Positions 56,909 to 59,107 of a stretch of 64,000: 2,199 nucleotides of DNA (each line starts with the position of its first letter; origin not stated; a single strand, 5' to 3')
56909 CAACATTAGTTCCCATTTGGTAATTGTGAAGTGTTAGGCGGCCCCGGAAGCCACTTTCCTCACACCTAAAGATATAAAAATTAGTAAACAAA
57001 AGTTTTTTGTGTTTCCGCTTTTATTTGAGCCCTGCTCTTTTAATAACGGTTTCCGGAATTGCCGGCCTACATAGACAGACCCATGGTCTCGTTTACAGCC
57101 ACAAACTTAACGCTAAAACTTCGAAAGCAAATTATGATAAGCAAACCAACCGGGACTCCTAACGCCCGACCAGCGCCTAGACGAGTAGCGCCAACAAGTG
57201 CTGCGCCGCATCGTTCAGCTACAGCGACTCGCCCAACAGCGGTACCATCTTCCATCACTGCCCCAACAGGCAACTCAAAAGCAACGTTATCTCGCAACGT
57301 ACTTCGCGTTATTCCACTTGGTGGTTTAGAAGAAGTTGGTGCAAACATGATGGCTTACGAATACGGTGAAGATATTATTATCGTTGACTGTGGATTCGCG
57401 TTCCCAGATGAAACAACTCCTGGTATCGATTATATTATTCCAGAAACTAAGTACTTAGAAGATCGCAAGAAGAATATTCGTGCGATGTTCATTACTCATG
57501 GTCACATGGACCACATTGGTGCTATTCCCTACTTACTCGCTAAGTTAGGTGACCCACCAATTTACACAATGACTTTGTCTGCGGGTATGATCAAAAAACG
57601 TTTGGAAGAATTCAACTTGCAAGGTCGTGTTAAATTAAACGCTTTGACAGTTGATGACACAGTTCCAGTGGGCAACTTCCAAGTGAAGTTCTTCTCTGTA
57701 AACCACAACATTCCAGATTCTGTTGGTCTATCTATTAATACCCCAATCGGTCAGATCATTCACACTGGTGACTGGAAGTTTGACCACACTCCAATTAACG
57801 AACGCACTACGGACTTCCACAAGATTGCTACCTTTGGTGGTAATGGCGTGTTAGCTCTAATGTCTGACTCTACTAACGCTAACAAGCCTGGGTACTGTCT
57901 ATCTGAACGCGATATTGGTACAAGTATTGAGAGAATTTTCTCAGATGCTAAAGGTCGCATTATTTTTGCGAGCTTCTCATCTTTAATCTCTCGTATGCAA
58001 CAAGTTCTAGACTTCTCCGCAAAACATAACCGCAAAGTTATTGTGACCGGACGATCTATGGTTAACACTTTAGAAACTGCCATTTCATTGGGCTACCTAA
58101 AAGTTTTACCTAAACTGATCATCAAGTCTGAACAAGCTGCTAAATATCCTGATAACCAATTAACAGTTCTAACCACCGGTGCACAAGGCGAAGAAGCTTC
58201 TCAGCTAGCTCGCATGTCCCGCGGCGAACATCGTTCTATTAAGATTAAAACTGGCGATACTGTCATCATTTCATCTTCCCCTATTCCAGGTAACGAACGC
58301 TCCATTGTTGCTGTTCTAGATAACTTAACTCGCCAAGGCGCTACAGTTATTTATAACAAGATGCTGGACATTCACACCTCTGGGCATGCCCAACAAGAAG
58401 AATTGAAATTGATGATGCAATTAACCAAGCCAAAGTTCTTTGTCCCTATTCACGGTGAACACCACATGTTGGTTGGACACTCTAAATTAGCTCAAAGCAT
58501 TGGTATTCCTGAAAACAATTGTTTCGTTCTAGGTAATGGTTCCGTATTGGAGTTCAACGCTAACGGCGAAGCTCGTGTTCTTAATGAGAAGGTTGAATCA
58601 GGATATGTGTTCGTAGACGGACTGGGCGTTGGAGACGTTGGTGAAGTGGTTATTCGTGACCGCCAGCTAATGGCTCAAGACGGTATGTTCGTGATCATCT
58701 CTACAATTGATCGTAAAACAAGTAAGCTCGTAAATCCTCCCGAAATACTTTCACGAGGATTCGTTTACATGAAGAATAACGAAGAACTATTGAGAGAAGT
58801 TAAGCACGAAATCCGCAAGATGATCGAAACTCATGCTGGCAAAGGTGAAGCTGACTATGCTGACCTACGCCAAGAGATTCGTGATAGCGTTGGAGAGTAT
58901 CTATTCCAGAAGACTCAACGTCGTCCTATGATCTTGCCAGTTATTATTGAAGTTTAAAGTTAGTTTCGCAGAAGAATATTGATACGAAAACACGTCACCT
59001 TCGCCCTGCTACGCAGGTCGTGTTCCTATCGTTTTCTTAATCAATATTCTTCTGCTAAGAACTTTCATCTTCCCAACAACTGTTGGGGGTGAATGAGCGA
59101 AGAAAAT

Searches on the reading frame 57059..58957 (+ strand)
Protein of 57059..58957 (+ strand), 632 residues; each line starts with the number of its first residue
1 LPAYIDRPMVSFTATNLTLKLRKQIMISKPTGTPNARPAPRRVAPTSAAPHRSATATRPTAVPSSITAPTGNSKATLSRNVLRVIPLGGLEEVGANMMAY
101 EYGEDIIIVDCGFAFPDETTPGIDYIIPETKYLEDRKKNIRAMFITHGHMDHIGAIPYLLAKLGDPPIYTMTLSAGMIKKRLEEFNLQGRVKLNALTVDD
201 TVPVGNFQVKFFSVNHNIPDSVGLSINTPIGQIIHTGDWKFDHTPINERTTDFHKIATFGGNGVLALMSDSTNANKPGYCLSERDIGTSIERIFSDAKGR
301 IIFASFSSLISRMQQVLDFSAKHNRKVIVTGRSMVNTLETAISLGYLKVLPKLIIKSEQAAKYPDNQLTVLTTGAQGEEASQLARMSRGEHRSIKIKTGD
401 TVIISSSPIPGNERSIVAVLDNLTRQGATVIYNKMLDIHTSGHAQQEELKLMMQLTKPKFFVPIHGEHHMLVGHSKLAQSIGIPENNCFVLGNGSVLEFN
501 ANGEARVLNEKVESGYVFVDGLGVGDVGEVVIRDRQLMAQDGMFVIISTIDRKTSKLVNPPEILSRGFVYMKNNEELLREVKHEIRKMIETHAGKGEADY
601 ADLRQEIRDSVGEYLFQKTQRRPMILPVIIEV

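Call 11: search_protein_families(library=pfam, proteins=[window:57059-58957:+])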
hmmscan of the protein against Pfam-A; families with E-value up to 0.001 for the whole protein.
window:57059-58957:+ (632 aa): 5 families
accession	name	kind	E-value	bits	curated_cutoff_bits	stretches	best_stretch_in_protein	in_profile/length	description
PF22505.1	RNase_J_b_CASP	-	6.9e-45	152.3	27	1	298-423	1-126/126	Ribonuclease J, beta-CASP domain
PF17770.6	RNase_J_C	-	8.6e-33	113.8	23.8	1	531-632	1-102/102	Ribonuclease J C-terminal domain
PF00753.33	Lactamase_B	-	7.3e-11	42.8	22.7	1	93-241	4-152/196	Metallo-beta-lactamase superfamily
PF12706.13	Lactamase_B_2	-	1.1e-10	41.8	27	1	131-249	23-153/200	Beta-lactamase superfamily domain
PF07521.17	RMMBL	-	6.7e-09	36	21.6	1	437-483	10-58/63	Zn-dependent metallo-hydrolase RNA specificity domain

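Call 13: find_homologous_proteins(query=window:57059-58954:+, max_evalue=1e-50)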
Query window:57059-58954:+ (632 aa): 7999 proteins with E <= 1e-50 among 8000 candidates; the best 120 are listed.
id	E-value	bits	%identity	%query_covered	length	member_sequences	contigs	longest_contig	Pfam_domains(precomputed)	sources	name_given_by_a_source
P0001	0.0e+0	1350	100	96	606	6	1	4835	PF17770.8,PF12706.14,PF22505.2,PF23023.2,PF07521.18,PF00753.34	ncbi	-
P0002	0.0e+0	1288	94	96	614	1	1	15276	PF17770.8,PF12706.14,PF22505.2,PF23023.2,PF07521.18,PF00753.34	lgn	-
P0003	0.0e+0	1285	93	96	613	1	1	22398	PF17770.8,PF12706.14,PF22505.2,PF23023.2,PF07521.18,PF00753.34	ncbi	-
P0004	0.0e+0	1276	94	96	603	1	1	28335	PF17770.8,PF12706.14,PF22505.2,PF23023.2,PF07521.18,PF00753.34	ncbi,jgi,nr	ncbi:MAG TPA: ribonuclease J [Patescibacteria group bacterium]|jgi:ribonuclease J|nr:ribonuclease J 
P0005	0.0e+0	1261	93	96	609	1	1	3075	PF17770.8,PF12706.14,PF22505.2,PF23023.2,PF07521.18,PF00753.34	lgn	-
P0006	0.0e+0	1260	93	96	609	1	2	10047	PF17770.8,PF12706.14,PF22505.2,PF23023.2,PF07521.18,PF00753.34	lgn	-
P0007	0.0e+0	1253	93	96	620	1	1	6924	PF17770.8,PF12706.14,PF22505.2,PF23023.2,PF07521.18,PF00753.34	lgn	-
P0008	0.0e+0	1238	93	94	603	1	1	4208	PF17770.8,PF12706.14,PF22505.2,PF23023.2,PF07521.18,PF00753.34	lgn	-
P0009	0.0e+0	1227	90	96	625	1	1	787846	PF17770.8,PF12706.14,PF22505.2,PF23023.2,PF07521.18,PF00753.34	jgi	jgi:ribonuclease J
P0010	0.0e+0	1224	90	96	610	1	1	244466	PF17770.8,PF12706.14,PF22505.2,PF23023.2,PF07521.18,PF00753.34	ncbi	-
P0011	0.0e+0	1215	89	94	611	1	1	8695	PF17770.8,PF12706.14,PF22505.2,PF23023.2,PF07521.18,PF00753.34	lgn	-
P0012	0.0e+0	1213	90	95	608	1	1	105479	PF17770.8,PF12706.14,PF22505.2,PF23023.2,PF07521.18,PF00753.34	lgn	-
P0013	0.0e+0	1211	90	96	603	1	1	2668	PF17770.8,PF12706.14,PF22505.2,PF23023.2,PF07521.18,PF00753.34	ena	-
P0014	0.0e+0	1210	89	96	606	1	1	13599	PF17770.8,PF12706.14,PF22505.2,PF23023.2,PF07521.18,PF00753.34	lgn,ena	-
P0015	0.0e+0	1196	88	96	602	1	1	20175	PF17770.8,PF12706.14,PF22505.2,PF23023.2,PF07521.18,PF00753.34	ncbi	-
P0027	0.0e+0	1156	84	96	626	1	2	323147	PF17770.8,PF12706.14,PF22505.2,PF23023.2,PF07521.18,PF00753.34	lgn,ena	-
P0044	0.0e+0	1016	72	96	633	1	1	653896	PF17770.8,PF12706.14,PF22505.2,PF23023.2,PF07521.18,PF00753.34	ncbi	-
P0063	3.2e-285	966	68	96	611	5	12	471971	PF17770.8,PF12706.14,PF22505.2,PF23023.2,PF07521.18,PF00753.34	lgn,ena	-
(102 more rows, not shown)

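Call 14: find_encoding_contigs(protein=P0009, flank=5000, max_places=1)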
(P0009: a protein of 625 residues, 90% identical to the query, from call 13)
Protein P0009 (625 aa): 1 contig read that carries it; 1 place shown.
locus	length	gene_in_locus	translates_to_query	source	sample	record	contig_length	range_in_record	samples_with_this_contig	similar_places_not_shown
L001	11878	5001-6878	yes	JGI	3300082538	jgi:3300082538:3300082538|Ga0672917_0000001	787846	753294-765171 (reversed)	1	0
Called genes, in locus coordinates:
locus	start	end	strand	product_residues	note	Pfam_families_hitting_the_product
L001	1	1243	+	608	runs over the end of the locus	PF01541:GIY-YIG (weak), PF27096:UvrC_M, PF02151:UVR (weak), PF22920:UvrC_RNaseH, PF08459:UvrC_RNaseH_dom, PF14520:HHH_5 (weak)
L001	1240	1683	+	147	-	-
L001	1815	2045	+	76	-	PF03840:SecG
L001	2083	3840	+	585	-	PF00496:SBP_bac_5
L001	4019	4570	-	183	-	PF04542:Sigma70_r2, PF08281:Sigma70_r4_2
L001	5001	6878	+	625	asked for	PF00753:Lactamase_B, PF23023:Anti-Pycsar_Apyc1 (faint), PF12706:Lactamase_B_2, PF22505:RNase_J_b_CASP, PF07521:RMMBL, PF17770:RNase_J_C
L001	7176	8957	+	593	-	PF00753:Lactamase_B, PF12706:Lactamase_B_2, PF22505:RNase_J_b_CASP, PF07521:RMMBL, PF17770:RNase_J_C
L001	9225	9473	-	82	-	-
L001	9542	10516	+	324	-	PF00579:tRNA-synt_1b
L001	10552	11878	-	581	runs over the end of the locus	PF02878:PGM_PMM_I, PF02879:PGM_PMM_II, PF02880:PGM_PMM_III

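Call 15: find_encoding_contigs(protein=P0027, flank=5000, max_places=1)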
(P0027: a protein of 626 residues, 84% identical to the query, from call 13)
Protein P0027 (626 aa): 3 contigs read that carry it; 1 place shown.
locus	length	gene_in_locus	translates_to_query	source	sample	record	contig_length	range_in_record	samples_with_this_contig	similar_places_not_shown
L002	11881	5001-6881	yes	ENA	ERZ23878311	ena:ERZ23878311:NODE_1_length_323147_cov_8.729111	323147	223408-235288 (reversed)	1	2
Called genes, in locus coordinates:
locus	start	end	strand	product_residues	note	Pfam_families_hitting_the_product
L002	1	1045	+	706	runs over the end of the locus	PF01541:GIY-YIG (weak), PF27096:UvrC_M, PF02151:UVR (weak), PF22920:UvrC_RNaseH, PF08459:UvrC_RNaseH_dom, PF14520:HHH_5 (weak)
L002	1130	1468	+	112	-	-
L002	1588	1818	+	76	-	PF03840:SecG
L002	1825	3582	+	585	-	PF00496:SBP_bac_5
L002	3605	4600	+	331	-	PF12146:Hydrolase_4 (weak)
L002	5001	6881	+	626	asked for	PF00753:Lactamase_B, PF12706:Lactamase_B_2, PF23023:Anti-Pycsar_Apyc1 (faint), PF22505:RNase_J_b_CASP, PF07521:RMMBL, PF17770:RNase_J_C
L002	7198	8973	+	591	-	PF00753:Lactamase_B, PF12706:Lactamase_B_2, PF23023:Anti-Pycsar_Apyc1 (faint), PF22505:RNase_J_b_CASP, PF07521:RMMBL, PF17770:RNase_J_C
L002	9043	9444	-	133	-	-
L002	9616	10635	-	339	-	-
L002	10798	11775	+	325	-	PF00579:tRNA-synt_1b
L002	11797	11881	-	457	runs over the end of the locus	PF02878:PGM_PMM_I, PF02879:PGM_PMM_II, PF02880:PGM_PMM_III, PF00408:PGM_PMM_IV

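Call 16: find_encoding_contigs(protein=P0044, flank=5000, max_places=1)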
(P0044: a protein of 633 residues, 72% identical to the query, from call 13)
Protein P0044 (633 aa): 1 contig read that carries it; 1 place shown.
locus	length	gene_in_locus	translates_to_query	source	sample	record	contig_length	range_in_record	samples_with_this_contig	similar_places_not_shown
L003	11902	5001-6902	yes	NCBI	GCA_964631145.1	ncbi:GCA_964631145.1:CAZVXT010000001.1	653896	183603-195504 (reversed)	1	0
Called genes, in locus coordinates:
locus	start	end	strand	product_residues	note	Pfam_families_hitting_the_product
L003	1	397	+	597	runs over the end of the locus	PF01541:GIY-YIG (weak), PF27096:UvrC_M, PF02151:UVR (weak), PF22920:UvrC_RNaseH, PF08459:UvrC_RNaseH_dom, PF14520:HHH_5 (weak)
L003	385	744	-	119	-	-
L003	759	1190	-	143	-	-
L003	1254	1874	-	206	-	-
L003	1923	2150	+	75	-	PF03840:SecG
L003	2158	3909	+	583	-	PF00496:SBP_bac_5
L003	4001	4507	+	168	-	-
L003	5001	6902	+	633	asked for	PF00753:Lactamase_B, PF23023:Anti-Pycsar_Apyc1 (faint), PF12706:Lactamase_B_2, PF22505:RNase_J_b_CASP, PF07521:RMMBL, PF17770:RNase_J_C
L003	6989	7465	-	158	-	-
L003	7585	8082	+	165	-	-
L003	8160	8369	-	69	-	-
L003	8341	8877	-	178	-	-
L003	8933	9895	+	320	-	PF00579:tRNA-synt_1b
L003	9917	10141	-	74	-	-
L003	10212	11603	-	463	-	PF02878:PGM_PMM_I, PF02879:PGM_PMM_II, PF02880:PGM_PMM_III, PF00408:PGM_PMM_IV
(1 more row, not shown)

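Call 17: find_encoding_contigs(protein=P0063, flank=5000, max_places=1)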
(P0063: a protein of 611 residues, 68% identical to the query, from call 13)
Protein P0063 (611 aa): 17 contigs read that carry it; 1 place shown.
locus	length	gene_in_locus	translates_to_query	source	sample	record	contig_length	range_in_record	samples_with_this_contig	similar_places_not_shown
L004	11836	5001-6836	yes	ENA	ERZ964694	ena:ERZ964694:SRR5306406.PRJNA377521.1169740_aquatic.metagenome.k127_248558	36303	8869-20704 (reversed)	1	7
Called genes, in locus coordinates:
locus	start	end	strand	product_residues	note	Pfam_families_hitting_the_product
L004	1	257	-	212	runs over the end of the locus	-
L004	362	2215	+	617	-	PF01541:GIY-YIG, PF27096:UvrC_M, PF02151:UVR (weak), PF22920:UvrC_RNaseH, PF08459:UvrC_RNaseH_dom, PF14520:HHH_5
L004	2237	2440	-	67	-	-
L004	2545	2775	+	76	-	PF03840:SecG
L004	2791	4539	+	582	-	PF00496:SBP_bac_5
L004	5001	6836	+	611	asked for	PF00753:Lactamase_B, PF12706:Lactamase_B_2, PF23023:Anti-Pycsar_Apyc1 (faint), PF22505:RNase_J_b_CASP, PF07521:RMMBL, PF17770:RNase_J_C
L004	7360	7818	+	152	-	-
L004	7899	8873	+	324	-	PF00579:tRNA-synt_1b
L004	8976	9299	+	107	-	-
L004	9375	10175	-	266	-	PF08282:Hydrolase_3, PF03332:PMM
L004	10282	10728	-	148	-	-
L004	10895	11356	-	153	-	-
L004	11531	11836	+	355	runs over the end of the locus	PF01926:MMR_HSR1, PF02421:FeoB_N, PF06071:YchF-GTPase_C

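Call 20: find_encoding_contigs(protein=P0004, flank=5000, max_places=1)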
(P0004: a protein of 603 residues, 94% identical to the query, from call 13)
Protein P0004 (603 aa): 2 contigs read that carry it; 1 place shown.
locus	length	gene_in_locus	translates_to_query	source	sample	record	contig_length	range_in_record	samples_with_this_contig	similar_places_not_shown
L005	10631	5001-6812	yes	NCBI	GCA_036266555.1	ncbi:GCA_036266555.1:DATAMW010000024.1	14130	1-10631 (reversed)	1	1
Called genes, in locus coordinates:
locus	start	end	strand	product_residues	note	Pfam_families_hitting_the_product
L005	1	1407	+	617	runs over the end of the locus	PF01541:GIY-YIG (faint), PF27096:UvrC_M, PF22920:UvrC_RNaseH, PF08459:UvrC_RNaseH_dom, PF14520:HHH_5 (weak)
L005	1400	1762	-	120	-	-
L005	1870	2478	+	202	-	-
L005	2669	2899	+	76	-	PF03840:SecG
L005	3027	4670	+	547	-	PF00496:SBP_bac_5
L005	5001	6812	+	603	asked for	PF00753:Lactamase_B, PF23023:Anti-Pycsar_Apyc1 (weak), PF12706:Lactamase_B_2, PF22505:RNase_J_b_CASP, PF07521:RMMBL, PF17770:RNase_J_C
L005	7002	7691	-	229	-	-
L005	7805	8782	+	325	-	PF00579:tRNA-synt_1b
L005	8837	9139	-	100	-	-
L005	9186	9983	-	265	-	PF00702:Hydrolase (faint), PF08282:Hydrolase_3, PF03332:PMM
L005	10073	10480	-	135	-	-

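Call 21: find_encoding_contigs(protein=P0003, flank=5000, max_places=1)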
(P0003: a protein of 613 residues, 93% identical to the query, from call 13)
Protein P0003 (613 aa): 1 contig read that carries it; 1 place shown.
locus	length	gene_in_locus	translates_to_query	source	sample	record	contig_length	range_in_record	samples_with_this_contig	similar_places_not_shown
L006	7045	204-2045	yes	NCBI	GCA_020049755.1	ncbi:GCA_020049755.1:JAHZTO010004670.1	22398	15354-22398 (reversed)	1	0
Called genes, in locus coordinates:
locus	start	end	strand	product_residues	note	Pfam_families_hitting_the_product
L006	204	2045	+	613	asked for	PF00753:Lactamase_B, PF23023:Anti-Pycsar_Apyc1 (weak), PF12706:Lactamase_B_2, PF22505:RNase_J_b_CASP, PF07521:RMMBL, PF17770:RNase_J_C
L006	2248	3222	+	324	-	PF00579:tRNA-synt_1b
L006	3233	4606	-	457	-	PF02878:PGM_PMM_I, PF02879:PGM_PMM_II, PF02880:PGM_PMM_III, PF00408:PGM_PMM_IV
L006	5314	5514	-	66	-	-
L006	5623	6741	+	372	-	PF01926:MMR_HSR1, PF02421:FeoB_N, PF06071:YchF-GTPase_C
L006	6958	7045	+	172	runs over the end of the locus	PF01250:Ribosomal_S6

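Call 22: find_encoding_contigs(protein=P0010, flank=5000, max_places=1)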
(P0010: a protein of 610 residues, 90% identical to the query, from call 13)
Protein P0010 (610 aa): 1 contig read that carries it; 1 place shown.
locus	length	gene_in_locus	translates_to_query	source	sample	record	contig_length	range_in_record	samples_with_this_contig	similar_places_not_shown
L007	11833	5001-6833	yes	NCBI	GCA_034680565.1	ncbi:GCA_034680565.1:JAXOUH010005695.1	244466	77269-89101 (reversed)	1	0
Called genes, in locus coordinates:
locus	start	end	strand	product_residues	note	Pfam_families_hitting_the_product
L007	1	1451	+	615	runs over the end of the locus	PF01541:GIY-YIG (weak), PF27096:UvrC_M, PF22920:UvrC_RNaseH, PF08459:UvrC_RNaseH_dom, PF14520:HHH_5 (weak)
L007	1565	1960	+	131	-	-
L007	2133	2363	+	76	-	PF03840:SecG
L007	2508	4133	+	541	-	PF00496:SBP_bac_5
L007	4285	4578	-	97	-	-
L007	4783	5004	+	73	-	-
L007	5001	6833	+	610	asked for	PF00753:Lactamase_B, PF23023:Anti-Pycsar_Apyc1 (faint), PF12706:Lactamase_B_2, PF22505:RNase_J_b_CASP, PF07521:RMMBL, PF17770:RNase_J_C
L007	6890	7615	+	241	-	PF05175:MTS (weak), PF13489:Methyltransf_23, PF01209:Ubie_methyltran, PF13847:Methyltransf_31, PF08241:Methyltransf_11, PF08242:Methyltransf_12, PF13649:Methyltransf_25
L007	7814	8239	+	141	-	-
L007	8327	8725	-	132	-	-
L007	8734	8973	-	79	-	-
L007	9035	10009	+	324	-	PF00579:tRNA-synt_1b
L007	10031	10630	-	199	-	-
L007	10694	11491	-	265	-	PF00702:Hydrolase (faint), PF08282:Hydrolase_3, PF03332:PMM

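Call 23: find_encoding_contigs(protein=P0002, flank=5000, max_places=1)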
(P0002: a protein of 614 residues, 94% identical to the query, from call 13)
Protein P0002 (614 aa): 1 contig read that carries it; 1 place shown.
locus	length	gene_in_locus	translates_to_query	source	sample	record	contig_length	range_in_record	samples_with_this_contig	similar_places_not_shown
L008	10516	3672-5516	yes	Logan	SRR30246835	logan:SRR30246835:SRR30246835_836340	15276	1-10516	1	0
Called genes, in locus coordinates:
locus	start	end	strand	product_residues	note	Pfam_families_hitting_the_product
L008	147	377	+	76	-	PF03840:SecG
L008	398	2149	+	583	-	PF00496:SBP_bac_5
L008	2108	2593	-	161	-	-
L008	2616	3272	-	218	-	-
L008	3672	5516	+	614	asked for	PF00753:Lactamase_B, PF23023:Anti-Pycsar_Apyc1 (faint), PF12706:Lactamase_B_2, PF22505:RNase_J_b_CASP, PF07521:RMMBL, PF17770:RNase_J_C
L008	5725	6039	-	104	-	-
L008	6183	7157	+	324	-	PF00579:tRNA-synt_1b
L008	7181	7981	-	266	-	PF08282:Hydrolase_3, PF03332:PMM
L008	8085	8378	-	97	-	-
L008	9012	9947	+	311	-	PF01636:APH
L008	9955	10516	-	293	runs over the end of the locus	PF00398:RrnaAD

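Call 33: find_related_loci(query=window:57137-58954:+, collection=metagenome_contigs, flank=4000)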
Query window:57137-58954:+ (606 aa) in metagenome_contigs; peptide patterns used: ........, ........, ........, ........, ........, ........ (x = any residue, [..] = any of these).
600 stretches matched a pattern (row limit reached: there are more); 574 encode a relative of the query (tblastn E <= 1e-3); the best 80 are kept; 80 distinct loci.
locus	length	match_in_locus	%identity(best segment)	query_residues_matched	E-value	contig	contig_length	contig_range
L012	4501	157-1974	62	3-606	0e+0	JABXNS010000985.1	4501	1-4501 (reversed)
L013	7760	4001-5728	52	26-606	0e+0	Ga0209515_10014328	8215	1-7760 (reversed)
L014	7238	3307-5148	50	1-606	0e+0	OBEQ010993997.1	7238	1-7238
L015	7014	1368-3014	54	56-606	0e+0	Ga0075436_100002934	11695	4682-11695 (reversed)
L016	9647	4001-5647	50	56-606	0e+0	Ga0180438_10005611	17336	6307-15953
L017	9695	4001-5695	49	33-606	0e+0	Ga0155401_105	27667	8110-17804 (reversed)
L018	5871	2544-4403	47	1-606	0e+0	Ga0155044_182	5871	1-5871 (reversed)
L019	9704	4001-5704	49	27-606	0e+0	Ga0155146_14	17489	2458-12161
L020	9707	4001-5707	48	24-606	0e+0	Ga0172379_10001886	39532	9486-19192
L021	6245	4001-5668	51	56-606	0e+0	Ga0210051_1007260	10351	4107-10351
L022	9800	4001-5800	48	2-606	0e+0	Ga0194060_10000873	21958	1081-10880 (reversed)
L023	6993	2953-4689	48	30-606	0e+0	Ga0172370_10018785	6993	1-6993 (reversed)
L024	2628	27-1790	46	5-606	0e+0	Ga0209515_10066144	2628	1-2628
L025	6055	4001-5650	48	56-606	0e+0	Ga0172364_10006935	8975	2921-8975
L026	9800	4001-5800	46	20-606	0e+0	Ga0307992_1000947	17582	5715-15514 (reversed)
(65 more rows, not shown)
